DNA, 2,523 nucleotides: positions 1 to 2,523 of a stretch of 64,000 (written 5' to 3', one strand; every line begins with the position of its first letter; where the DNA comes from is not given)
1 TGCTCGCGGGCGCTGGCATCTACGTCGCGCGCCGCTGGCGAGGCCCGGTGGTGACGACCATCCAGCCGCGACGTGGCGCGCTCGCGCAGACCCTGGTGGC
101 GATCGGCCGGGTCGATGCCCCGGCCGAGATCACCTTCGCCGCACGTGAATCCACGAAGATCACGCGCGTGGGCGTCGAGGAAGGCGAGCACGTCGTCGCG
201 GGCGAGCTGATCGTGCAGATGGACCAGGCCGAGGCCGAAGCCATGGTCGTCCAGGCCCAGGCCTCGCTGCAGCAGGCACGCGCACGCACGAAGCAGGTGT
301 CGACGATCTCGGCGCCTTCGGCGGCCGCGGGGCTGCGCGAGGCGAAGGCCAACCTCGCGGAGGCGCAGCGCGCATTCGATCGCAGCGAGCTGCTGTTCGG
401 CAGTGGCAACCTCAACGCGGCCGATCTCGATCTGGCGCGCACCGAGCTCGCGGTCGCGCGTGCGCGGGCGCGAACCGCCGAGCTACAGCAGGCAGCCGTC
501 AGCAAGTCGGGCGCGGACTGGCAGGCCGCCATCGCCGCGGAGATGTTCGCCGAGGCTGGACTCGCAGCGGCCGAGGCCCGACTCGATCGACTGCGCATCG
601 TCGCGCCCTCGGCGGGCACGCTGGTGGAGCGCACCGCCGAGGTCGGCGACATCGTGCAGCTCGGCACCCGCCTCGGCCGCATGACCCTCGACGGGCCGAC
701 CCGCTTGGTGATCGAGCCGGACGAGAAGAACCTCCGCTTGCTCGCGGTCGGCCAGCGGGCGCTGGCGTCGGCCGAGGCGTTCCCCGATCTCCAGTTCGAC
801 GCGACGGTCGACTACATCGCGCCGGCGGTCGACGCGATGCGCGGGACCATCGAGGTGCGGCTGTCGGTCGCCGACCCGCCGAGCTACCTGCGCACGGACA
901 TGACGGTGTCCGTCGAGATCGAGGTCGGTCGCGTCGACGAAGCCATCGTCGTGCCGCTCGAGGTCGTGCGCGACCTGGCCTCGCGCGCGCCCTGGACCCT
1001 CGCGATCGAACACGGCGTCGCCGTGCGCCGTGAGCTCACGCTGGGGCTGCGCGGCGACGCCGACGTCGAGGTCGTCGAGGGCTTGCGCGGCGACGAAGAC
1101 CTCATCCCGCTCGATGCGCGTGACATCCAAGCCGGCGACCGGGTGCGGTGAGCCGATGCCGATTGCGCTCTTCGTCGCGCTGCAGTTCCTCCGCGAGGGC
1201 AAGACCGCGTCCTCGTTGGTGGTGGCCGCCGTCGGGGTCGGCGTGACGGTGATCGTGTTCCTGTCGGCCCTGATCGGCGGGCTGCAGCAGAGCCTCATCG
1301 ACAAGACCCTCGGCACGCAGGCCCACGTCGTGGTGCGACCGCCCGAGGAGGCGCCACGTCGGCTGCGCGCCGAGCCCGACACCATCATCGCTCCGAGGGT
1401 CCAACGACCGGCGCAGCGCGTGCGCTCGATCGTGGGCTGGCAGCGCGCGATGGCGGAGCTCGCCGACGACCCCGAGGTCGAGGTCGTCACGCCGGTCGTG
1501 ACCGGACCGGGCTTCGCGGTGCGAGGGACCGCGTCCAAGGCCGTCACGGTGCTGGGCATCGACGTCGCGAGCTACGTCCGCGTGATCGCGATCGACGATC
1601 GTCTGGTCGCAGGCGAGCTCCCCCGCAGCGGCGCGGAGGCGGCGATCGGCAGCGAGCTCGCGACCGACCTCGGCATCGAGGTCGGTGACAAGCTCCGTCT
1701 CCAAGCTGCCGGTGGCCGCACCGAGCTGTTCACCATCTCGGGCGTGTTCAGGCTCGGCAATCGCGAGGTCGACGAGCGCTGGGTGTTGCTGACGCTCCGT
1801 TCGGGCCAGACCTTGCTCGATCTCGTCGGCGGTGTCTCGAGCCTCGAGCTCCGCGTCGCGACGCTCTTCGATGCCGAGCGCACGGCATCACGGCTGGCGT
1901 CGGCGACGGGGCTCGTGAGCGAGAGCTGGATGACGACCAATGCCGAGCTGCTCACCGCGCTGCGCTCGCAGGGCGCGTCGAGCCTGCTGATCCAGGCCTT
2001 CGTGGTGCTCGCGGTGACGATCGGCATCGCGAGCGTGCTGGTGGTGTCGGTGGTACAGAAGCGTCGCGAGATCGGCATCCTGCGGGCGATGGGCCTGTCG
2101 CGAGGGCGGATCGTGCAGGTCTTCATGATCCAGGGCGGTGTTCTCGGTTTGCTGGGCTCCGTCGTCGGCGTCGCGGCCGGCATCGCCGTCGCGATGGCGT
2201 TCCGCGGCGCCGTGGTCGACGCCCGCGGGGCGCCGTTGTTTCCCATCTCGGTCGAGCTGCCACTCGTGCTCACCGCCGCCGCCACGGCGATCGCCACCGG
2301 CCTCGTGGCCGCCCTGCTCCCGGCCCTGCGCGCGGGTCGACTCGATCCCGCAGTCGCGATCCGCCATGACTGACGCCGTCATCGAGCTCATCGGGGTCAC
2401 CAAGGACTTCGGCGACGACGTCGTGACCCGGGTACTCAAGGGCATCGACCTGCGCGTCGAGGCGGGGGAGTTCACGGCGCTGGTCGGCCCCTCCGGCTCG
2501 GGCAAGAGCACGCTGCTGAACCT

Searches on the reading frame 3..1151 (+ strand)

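Call 66: search_protein_families(library=pfam, proteins=[window:3-1151:+], max_evalue=0.001)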
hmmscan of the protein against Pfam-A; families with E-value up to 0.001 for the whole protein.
window:3-1151:+ (382 aa): 2 families
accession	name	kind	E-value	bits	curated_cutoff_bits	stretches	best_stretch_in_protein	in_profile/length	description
PF16576.10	HlyD_D23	-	2.8e-17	63.1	30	1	29-302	4-214/214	Barrel-sandwich domain of CusB or HlyD membrane-fusion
PF13437.12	HlyD_3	-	7.1e-12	46.5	22.2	1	199-293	2-97/106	HlyD family secretion protein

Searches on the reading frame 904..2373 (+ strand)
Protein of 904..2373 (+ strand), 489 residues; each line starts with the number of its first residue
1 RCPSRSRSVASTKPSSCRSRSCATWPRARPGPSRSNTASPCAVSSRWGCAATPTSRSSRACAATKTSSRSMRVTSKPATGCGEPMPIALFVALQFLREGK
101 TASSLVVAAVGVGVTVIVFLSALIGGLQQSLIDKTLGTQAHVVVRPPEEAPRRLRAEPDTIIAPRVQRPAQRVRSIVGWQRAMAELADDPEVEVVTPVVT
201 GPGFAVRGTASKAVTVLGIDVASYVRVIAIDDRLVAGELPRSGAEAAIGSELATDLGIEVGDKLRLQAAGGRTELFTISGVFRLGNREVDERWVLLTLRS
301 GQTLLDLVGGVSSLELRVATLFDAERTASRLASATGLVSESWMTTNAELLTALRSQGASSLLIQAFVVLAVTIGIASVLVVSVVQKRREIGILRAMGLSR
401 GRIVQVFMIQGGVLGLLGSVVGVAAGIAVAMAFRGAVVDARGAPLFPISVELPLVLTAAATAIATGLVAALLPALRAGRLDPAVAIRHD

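Call 66: search_protein_families(library=pfam, proteins=[window:904-2373:+], max_evalue=0.001)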
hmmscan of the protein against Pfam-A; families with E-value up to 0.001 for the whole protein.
window:904-2373:+ (489 aa): 2 families
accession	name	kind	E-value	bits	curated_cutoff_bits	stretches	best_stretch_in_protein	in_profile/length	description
PF02687.27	FtsX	-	4.1e-16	59.6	25.5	1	365-482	5-120/120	FtsX-like permease C-terminal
PF12704.14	MacB_PCD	-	2.2e-12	48.2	27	1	103-330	1-203/207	MacB-like periplasmic core domain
